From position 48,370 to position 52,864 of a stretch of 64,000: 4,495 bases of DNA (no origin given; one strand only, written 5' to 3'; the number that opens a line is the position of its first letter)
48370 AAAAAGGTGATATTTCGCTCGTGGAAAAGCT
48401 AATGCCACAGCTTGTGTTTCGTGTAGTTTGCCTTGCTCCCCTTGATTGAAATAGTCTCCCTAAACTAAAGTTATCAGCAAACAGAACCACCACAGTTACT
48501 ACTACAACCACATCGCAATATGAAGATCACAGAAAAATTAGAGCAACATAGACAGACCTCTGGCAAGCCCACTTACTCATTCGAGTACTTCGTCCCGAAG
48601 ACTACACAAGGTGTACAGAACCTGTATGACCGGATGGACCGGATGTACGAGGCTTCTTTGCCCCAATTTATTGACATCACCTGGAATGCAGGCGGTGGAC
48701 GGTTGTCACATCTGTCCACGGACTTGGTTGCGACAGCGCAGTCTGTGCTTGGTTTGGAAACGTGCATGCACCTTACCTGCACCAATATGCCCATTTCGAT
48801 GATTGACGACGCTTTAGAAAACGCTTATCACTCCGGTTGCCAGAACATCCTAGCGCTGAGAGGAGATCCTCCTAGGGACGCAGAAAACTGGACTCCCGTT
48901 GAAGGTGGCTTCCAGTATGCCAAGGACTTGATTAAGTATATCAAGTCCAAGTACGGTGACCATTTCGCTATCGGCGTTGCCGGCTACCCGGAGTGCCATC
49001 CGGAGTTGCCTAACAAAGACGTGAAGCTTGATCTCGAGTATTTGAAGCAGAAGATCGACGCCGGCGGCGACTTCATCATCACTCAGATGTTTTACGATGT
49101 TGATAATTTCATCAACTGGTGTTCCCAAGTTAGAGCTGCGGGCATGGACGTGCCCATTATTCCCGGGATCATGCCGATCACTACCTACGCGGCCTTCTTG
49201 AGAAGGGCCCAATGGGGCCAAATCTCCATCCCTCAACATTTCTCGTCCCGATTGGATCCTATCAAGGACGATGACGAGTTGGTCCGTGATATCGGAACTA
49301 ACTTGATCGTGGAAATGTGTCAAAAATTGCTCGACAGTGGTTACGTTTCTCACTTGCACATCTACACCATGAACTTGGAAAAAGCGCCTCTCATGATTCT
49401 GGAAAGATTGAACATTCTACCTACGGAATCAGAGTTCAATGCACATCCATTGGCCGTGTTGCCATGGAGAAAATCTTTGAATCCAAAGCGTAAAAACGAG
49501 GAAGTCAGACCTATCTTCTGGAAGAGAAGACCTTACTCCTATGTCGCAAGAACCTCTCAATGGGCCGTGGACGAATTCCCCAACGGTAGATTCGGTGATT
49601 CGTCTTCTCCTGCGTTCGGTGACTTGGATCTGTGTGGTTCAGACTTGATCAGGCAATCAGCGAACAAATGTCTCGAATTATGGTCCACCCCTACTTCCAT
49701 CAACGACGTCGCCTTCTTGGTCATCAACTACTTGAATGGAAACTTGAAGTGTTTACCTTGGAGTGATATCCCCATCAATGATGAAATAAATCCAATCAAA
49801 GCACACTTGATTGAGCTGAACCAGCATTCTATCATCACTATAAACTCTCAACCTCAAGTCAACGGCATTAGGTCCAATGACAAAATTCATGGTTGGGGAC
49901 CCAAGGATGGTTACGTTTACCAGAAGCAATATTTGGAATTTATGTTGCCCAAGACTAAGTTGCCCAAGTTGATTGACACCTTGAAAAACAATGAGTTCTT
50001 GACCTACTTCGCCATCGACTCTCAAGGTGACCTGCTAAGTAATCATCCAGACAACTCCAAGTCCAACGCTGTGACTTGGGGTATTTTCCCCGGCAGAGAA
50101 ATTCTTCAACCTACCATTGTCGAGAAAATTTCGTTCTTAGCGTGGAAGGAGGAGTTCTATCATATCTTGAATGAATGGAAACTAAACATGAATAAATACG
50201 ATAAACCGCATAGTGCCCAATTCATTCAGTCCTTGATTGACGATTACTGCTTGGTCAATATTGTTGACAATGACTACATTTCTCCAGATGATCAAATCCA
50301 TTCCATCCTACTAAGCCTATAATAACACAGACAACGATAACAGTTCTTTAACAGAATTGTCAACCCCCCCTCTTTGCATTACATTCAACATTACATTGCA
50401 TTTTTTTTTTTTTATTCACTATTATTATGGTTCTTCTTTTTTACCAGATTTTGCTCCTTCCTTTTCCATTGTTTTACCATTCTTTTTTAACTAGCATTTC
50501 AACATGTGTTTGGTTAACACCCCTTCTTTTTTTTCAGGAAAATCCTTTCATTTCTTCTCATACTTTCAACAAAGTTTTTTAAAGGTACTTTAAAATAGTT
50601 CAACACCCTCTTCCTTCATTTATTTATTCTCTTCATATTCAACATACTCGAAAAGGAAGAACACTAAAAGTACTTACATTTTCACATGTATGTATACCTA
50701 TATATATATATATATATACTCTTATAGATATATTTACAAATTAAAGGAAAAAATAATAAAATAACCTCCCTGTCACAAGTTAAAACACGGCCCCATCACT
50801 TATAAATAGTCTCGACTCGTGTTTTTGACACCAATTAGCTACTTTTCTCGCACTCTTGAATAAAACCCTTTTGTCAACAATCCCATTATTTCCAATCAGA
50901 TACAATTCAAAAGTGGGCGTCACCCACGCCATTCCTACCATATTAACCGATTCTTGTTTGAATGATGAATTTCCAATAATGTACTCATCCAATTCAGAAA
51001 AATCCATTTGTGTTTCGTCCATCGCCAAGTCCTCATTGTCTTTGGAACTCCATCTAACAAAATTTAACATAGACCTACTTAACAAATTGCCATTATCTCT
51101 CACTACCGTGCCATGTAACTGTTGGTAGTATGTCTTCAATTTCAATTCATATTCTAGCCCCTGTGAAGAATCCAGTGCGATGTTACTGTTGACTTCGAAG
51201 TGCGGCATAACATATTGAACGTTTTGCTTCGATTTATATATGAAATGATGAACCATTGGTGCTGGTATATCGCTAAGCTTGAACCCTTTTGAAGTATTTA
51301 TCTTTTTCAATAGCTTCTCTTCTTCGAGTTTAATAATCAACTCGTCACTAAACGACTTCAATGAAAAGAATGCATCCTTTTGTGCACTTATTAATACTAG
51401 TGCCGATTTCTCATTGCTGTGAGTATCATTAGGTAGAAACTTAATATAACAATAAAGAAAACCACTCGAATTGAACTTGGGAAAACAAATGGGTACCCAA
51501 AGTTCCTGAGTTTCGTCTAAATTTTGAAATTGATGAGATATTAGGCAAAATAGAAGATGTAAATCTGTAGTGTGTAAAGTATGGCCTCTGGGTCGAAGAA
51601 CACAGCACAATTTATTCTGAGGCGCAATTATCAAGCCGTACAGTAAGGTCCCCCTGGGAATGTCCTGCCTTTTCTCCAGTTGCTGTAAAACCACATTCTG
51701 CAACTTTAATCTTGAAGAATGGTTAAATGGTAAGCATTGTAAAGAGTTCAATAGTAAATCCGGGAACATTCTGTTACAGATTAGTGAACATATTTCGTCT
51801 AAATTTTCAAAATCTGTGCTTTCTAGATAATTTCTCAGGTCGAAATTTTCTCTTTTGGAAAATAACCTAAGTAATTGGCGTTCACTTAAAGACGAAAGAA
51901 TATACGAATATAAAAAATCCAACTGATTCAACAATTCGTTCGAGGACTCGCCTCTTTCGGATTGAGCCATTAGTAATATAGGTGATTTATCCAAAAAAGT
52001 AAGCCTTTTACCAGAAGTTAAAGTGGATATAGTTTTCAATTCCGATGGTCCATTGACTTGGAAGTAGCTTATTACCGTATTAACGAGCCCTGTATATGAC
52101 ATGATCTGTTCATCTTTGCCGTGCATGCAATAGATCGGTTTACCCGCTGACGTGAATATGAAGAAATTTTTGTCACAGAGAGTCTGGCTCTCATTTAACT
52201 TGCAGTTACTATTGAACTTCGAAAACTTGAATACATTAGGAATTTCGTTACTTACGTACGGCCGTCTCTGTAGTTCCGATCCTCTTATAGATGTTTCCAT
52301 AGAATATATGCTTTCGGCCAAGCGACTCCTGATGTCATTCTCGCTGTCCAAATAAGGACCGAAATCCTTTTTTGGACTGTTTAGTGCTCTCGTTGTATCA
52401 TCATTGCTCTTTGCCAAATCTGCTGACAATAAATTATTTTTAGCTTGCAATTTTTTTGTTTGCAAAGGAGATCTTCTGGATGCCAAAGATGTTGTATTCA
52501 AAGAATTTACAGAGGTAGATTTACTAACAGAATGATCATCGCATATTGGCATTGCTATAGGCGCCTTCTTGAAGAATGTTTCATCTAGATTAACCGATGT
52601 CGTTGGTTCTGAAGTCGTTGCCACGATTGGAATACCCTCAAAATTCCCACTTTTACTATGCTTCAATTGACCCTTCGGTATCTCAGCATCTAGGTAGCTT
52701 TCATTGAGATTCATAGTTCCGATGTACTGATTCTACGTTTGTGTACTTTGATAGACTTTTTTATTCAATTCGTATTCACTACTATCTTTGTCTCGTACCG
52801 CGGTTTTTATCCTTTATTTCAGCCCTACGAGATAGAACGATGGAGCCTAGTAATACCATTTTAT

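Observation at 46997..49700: About 2.7-kb GC-rich island over SCS3 and the 5' half of MET13 in otherwise AT-rich DNA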

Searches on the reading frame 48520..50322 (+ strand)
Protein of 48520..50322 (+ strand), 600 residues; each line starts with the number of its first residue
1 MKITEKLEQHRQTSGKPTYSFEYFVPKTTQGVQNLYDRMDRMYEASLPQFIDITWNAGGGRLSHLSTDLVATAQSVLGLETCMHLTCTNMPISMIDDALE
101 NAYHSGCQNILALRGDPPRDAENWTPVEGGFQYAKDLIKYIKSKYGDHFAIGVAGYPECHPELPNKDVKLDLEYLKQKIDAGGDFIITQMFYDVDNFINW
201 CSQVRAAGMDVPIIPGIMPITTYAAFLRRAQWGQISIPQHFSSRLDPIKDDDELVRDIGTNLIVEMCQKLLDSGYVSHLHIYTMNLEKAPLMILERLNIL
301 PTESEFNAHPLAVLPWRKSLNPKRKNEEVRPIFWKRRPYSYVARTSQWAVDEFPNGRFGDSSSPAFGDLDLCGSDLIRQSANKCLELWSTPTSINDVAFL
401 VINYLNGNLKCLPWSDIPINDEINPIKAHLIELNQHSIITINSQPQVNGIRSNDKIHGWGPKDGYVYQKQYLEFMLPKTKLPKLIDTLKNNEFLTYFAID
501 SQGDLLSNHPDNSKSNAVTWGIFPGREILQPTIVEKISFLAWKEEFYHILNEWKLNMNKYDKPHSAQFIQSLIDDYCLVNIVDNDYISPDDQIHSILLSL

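Call 5: search_protein_families(library=pfam, proteins=[window:48520-50322:+])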
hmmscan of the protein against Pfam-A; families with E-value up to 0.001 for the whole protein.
window:48520-50322:+ (600 aa): 3 families
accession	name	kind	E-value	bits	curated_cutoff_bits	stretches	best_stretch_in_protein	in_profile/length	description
PF02219.23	MTHFR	-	3.8e-126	420.7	24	1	7-297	2-286/287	Methylenetetrahydrofolate reductase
PF21895.1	MTHFR_C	-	1.5e-75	254.8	27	1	313-587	3-284/301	MTHFR, SAM-binding regulatory domain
PF21897.1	DUF6919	-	2.2e-07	31.7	27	1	386-450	4-69/183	Domain of unknown function (DUF6919)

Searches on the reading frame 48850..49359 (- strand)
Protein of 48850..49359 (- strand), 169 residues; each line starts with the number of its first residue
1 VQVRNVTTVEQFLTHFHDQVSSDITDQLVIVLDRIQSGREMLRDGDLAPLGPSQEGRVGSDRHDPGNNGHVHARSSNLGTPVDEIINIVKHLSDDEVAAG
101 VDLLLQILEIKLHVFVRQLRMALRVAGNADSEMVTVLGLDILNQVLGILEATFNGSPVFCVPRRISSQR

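Call 5: search_protein_families(library=pfam, proteins=[window:48850-49359:-])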
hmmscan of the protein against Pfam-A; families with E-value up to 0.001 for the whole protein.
window:48850-49359:- (169 aa): 0 families

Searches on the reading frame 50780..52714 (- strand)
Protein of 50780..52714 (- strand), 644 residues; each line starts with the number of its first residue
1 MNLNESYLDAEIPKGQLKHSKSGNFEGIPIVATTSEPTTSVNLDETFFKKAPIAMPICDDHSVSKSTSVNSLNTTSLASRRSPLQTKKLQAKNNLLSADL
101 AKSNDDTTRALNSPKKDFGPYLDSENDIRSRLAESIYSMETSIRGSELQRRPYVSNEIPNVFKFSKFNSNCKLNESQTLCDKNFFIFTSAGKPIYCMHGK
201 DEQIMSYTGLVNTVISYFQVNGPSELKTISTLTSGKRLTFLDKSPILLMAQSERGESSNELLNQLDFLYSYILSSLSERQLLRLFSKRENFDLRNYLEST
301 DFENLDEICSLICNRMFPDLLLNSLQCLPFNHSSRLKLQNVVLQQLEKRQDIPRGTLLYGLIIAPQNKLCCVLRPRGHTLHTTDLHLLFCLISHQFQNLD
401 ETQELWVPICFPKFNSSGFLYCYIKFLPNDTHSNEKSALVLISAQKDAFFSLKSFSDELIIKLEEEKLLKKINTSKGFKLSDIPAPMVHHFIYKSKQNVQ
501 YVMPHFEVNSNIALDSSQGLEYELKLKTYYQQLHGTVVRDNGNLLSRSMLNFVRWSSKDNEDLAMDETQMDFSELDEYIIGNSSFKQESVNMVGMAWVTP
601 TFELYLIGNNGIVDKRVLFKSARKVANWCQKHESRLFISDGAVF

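Call 5: search_protein_families(library=pfam, proteins=[window:50780-52714:-])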
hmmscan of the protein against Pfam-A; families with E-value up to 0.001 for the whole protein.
window:50780-52714:- (644 aa): 3 families
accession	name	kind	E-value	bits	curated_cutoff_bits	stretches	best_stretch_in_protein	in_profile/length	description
PF19036.6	Fuz_longin_1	-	7.3e-33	113.9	26.1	1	182-307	1-124/125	First Longin domain of FUZ, MON1 and HPS1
PF19037.6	Fuz_longin_2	-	4.7e-28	97.7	23.8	1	356-459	2-96/98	Second Longin domain of FUZ, MON1 and HPS1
PF19038.6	Fuz_longin_3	-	1.4e-22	80.8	24.3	1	487-633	1-102/102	Third Longin domain of FUZ, MON1 and HPS1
